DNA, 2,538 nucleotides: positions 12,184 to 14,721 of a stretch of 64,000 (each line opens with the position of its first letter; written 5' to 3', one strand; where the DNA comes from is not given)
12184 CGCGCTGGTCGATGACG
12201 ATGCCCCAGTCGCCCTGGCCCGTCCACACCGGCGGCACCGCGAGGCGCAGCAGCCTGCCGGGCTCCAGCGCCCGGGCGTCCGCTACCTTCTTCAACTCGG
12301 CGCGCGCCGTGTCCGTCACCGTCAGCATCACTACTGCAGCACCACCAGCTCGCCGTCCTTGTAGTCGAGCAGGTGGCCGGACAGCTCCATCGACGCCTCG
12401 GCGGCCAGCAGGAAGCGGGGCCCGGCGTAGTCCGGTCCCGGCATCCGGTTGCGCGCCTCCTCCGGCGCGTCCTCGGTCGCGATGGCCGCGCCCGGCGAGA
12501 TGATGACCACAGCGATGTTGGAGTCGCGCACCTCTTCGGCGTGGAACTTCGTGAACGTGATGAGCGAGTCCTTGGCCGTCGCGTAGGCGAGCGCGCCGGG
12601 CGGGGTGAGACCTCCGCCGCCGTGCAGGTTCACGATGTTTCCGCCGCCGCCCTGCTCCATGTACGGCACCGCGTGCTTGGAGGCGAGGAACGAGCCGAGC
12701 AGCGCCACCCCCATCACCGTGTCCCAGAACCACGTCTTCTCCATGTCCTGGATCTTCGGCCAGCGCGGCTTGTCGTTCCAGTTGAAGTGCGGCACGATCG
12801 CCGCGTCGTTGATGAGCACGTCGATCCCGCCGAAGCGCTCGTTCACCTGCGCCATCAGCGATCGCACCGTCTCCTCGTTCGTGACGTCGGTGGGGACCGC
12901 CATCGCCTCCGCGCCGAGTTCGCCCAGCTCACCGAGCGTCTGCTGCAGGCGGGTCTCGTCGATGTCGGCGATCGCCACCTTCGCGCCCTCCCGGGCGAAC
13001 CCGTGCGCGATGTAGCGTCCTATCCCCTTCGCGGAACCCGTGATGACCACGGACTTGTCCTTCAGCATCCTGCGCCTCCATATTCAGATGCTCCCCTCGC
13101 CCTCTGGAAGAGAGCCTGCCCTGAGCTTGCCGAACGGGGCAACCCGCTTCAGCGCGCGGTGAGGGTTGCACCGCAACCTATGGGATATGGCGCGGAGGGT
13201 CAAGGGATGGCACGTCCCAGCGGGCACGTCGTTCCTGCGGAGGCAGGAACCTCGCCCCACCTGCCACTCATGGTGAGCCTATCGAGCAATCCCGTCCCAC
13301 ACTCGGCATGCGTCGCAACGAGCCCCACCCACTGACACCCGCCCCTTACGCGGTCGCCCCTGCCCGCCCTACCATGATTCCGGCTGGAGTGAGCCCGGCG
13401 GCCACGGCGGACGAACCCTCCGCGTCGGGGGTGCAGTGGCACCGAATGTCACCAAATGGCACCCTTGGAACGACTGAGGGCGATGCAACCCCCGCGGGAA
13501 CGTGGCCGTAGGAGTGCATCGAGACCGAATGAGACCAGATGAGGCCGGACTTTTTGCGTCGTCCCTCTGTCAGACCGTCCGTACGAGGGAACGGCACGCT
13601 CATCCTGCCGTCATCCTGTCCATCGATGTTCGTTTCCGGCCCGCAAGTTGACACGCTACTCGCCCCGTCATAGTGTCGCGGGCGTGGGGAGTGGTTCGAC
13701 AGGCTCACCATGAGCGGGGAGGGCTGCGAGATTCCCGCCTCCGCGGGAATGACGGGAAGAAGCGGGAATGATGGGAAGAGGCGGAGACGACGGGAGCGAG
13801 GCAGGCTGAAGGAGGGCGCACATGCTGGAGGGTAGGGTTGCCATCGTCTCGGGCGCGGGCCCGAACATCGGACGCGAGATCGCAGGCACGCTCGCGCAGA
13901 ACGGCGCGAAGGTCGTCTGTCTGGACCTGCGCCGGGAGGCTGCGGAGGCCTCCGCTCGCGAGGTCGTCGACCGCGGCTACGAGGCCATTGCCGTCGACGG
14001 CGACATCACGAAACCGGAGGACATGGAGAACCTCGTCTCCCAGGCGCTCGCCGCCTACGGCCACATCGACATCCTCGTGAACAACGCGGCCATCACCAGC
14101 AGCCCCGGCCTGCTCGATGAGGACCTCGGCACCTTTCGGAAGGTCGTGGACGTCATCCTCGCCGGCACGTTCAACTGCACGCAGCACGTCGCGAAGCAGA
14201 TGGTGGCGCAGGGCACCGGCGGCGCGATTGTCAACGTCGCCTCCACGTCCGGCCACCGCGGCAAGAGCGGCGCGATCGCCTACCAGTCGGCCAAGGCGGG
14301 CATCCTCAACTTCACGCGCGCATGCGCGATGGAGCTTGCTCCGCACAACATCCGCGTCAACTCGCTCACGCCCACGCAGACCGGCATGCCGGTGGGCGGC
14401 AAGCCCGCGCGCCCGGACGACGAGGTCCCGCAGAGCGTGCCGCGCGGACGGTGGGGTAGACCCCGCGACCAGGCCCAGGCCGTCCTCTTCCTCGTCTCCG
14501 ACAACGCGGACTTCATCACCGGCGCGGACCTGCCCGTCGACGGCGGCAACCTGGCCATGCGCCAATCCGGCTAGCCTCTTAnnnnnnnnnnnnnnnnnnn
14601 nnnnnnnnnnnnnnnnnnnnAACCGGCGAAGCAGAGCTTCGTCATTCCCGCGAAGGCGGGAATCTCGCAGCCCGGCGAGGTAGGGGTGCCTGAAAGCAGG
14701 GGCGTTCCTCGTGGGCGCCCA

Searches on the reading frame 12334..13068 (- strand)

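Call 61: search_protein_families(library=pfam, proteins=[window:12334-13068:-], max_evalue=0.01)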
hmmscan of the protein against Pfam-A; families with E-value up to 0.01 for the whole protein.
window:12334-13068:- (245 aa): 4 families
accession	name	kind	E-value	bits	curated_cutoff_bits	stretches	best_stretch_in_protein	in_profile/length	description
PF00106.31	adh_short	-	1.1e-41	142.9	26.6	1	5-195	1-182/195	short chain dehydrogenase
PF13561.12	adh_short_C2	-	1.8e-34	119.8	27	1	11-198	1-178/236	Enoyl-(Acyl carrier protein) reductase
PF08659.16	KR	-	1.6e-07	31.8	22.6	1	7-91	3-91/180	KR domain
PF02737.24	3HCDH_N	-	0.0047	17.3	22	1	16-76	10-68/180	3-hydroxyacyl-CoA dehydrogenase, NAD binding domain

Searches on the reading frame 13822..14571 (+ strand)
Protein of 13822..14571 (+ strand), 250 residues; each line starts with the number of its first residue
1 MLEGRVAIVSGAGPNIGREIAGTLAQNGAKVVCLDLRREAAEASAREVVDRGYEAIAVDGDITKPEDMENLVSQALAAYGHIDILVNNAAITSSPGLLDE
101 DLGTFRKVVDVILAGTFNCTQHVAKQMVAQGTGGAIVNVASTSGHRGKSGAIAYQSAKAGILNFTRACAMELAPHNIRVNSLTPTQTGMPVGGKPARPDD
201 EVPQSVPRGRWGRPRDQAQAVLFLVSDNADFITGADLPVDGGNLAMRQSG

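Call 30: search_protein_families(library=pfam, proteins=[window:13822-14571:+])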
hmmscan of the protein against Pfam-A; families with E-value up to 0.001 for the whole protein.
window:13822-14571:+ (250 aa): 4 families
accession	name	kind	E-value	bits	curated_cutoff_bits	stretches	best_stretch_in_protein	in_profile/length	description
PF13561.12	adh_short_C2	-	2.8e-55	187.9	27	1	14-242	6-234/236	Enoyl-(Acyl carrier protein) reductase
PF00106.31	adh_short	-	1.4e-49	168.7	26.6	1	5-187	1-182/195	short chain dehydrogenase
PF08659.16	KR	-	6.2e-12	46.2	22.6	1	8-159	4-154/180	KR domain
PF01370.27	Epimerase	-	0.00037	20.4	20.9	1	8-94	2-76/240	NAD dependent epimerase/dehydratase family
